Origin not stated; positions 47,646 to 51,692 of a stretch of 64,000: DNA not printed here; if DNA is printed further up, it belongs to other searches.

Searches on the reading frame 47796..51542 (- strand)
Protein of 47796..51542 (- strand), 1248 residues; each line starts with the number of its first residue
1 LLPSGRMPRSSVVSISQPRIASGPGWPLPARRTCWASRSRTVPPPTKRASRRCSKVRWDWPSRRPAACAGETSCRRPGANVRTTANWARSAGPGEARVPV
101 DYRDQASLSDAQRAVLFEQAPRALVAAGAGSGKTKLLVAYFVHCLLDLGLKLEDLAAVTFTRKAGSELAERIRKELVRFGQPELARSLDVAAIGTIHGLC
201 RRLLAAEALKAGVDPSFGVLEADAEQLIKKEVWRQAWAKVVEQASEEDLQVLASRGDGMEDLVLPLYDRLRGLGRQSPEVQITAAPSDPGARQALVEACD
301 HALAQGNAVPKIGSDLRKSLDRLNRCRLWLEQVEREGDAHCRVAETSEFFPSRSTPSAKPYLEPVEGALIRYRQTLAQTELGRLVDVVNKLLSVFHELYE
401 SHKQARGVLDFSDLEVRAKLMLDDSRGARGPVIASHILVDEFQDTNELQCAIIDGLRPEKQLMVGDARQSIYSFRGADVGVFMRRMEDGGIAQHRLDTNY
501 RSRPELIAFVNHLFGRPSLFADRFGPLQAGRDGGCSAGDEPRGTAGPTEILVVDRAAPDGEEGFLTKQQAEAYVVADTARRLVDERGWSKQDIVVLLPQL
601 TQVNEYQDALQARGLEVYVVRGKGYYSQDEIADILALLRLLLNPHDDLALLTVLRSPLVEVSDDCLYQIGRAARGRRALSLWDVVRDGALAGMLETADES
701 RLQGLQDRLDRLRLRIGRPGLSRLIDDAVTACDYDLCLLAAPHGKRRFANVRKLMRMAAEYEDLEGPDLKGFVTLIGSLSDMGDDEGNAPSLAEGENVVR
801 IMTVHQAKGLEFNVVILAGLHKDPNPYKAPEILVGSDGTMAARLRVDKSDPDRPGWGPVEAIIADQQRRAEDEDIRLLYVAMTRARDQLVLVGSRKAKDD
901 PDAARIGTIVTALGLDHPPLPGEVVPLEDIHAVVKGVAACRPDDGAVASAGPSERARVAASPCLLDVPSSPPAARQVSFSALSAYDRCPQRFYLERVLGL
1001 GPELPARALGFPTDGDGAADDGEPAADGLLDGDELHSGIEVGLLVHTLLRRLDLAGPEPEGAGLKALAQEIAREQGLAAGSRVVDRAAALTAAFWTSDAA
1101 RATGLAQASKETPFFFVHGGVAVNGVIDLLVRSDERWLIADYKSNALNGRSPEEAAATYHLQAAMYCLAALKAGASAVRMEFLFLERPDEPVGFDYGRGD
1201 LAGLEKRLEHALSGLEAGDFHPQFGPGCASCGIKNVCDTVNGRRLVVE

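Call 4: search_protein_families(library=pfam, proteins=[window:47796-51542:-], max_evalue=0.01)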
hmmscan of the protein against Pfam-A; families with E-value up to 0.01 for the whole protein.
window:47796-51542:- (1248 aa): 7 families
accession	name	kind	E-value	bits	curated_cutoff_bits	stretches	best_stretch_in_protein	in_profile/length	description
PF00580.27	UvrD-helicase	-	1.3e-45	156.7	23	1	110-484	3-265/271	UvrD/REP helicase N-terminal domain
PF13361.12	UvrD_C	-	8e-37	127.9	25.6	1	495-892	2-346/350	UvrD-like helicase C-terminal domain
PF12705.13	PDDEXK_1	-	1.6e-27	97.4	22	1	976-1238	1-247/247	PD-(D/E)XK nuclease superfamily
PF13245.12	AAA_19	-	4.7e-16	59.6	25.1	1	119-475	10-134/134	AAA domain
PF13538.12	UvrD_C_2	-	7.6e-12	45.3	27.4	2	868-892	27-52/52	UvrD-like helicase C-terminal domain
PF13087.12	AAA_12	-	8e-09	35.8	27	1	796-895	136-194/195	AAA domain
PF01443.25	Viral_helicase1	-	7.1e-05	23.2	21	0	869-892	204-227/228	Viral superfamily 1 RNA helicase core domain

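Call 5: search_protein_families(library=ncbifam, proteins=[window:47796-51542:-], max_evalue=0.001)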
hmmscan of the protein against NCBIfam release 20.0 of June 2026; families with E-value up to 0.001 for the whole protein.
window:47796-51542:- (1248 aa): 16 families
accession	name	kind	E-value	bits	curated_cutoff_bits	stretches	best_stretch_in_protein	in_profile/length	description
TIGR02785.1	addA_Gpos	equivalog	4e-95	319.8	707.65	2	380-899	329-884/1234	helicase-exonuclease AddAB subunit AddA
TIGR02784.1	addA_alphas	equivalog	1.1e-70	239.2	860.75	3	584-1167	577-1111/1138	double-strand break repair helicase AddA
TIGR01073.1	pcrA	equivalog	3.3e-66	224.1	911.2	3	568-823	322-573/725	DNA helicase PcrA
TIGR01075.1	uvrD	equivalog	3e-64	217.5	1144.45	3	571-822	324-572/715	DNA helicase II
TIGR00609.1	recB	equivalog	4e-63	214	696.05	2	186-896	108-815/1175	exodeoxyribonuclease V subunit beta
NF008743.0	PRK11773.1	equivalog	3e-61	207.7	965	3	569-824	327-579/720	DNA helicase II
TIGR01074.1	rep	equivalog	4.3e-55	187.2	951.45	3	580-823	333-576/668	DNA helicase Rep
NF010485.0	PRK13909.1-2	equivalog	1.5e-45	155.8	650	3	351-515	248-425/909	RecB-like helicase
NF008172.0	PRK10919.1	equivalog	7.1e-42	143.5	1168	3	615-823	367-576/673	DNA helicase Rep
NF008128.0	PRK10876.1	equivalog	4.8e-39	133.8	1697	2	186-516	120-463/1181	exodeoxyribonuclease V subunit beta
NF010487.0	PRK13909.1-4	equivalog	4.8e-34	117.8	759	3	387-618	276-503/924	RecB-like helicase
NF008276.0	PRK11054.1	equivalog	3.9e-25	88.4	543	2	390-503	390-505/684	DNA helicase IV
NF010486.0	PRK13909.1-3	equivalog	6.2e-20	70.8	1109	2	431-514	328-423/921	RecB-like helicase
NF010484.0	PRK13909.1-1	equivalog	9.6e-17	60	1074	2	435-515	346-436/945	RecB-like helicase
TIGR00372.1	cas4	equivalog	1.5e-06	28.2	65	1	1110-1237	55-178/180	CRISPR-associated protein Cas4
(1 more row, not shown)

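Call 8: search_solved_structures(query=window:47796-51542:-, max_evalue=1e-20)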
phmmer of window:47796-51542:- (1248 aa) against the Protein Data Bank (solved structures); distinct sequences matched with E-value up to 1e-20: 14.
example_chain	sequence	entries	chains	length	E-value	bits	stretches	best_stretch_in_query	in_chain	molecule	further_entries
3u44_A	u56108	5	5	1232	4.2e-61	210.4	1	379-896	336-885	ATP-dependent helicase/nuclease subunit A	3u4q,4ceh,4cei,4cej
2is1_A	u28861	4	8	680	3e-37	131.4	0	585-825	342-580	DNA helicase II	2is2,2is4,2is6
3lfu_A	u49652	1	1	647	4.5e-37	130.8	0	585-824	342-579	DNA helicase II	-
4c2u_A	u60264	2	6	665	6.9e-37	130.1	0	566-829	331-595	DNA HELICASE II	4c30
4c2t_A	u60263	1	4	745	1.2e-36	129.3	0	566-829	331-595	DNA HELICASE II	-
1pjr_A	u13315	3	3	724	1.5e-36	129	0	569-827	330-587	PCRA | ATP-DEPENDENT HELICASE PCRA | HELICASE PCRA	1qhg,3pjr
1uaa_A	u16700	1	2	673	2.6e-36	128.2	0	605-828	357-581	PROTEIN (ATP-DEPENDENT DNA HELICASE REP.)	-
9dci_A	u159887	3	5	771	1.3e-31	112.7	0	386-822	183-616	ATP-dependent DNA helicase UvrD1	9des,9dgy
2pjr_A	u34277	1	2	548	2.1e-27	98.8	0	569-783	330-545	PROTEIN (HELICASE PCRA)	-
5mbv_B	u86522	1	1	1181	7.1e-27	97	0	185-517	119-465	RecBCD enzyme subunit RecB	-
1w36_B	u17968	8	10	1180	7.1e-27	97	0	185-517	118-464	EXODEOXYRIBONUCLEASE V BETA CHAIN | RecBCD enzyme subunit RecB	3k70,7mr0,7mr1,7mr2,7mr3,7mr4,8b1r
6sjb_B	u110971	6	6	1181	8.4e-26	93.4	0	185-517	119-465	RecBCD enzyme subunit RecB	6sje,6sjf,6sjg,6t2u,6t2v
8b1t_B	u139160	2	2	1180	8.4e-26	93.4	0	185-517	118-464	RecBCD enzyme subunit RecB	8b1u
5ld2_B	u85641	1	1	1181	8.4e-26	93.4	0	185-517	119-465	RecBCD enzyme subunit RecB,RecBCD enzyme subunit RecB,RecBCD enzyme subunit RecB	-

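Call 53: search_protein_families(library=padloc, proteins=[window:47796-51245:-], max_evalue=0.001)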
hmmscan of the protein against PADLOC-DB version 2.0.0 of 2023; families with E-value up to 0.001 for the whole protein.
window:47796-51245:- (1149 aa): 53 families (the best 25 are shown)
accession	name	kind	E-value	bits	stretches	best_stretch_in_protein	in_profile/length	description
PDLC00117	GajB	-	4.9e-43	145.5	3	274-412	157-299/604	UrvD helicase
PDLC03802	RTasHel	-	1.4e-40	137.8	3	295-564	151-381/675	DRT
PDLC00132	GajB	-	2.1e-36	123.8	3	290-414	168-298/625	UrvD helicase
PDLC00114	GajB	-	4.1e-33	112.9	3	8-149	7-141/635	UrvD helicase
PDLC00127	GajB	-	3.2e-32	109.8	3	298-412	163-286/594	UrvD helicase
PDLC00103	GajB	-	3.3e-30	103.6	2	296-414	173-294/612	UrvD helicase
PDLC00122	GajB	-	2.6e-29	100.5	2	337-418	165-250/502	UrvD helicase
PDLC00123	GajB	-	6.6e-28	95.6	3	336-416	178-260/540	UrvD helicase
PDLC00107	GajB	-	8.3e-27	92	3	336-404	217-287/587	UrvD helicase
PDLC00121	GajB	-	4.7e-25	86.2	2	300-414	167-282/565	UrvD helicase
PDLC00130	GajB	-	3.2e-24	83.1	2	303-417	172-292/589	UrvD helicase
PDLC00119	GajB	-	1.8e-23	81.3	1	337-414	221-299/565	UrvD helicase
PDLC00138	GajB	-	1.4e-22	78.2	2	337-417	223-306/581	UrvD helicase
PDLC00136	GajB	-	1.8e-22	78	2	337-415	209-289/570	UrvD helicase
PDLC00112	GajB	-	2.6e-20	70.6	1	305-414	177-294/581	UrvD helicase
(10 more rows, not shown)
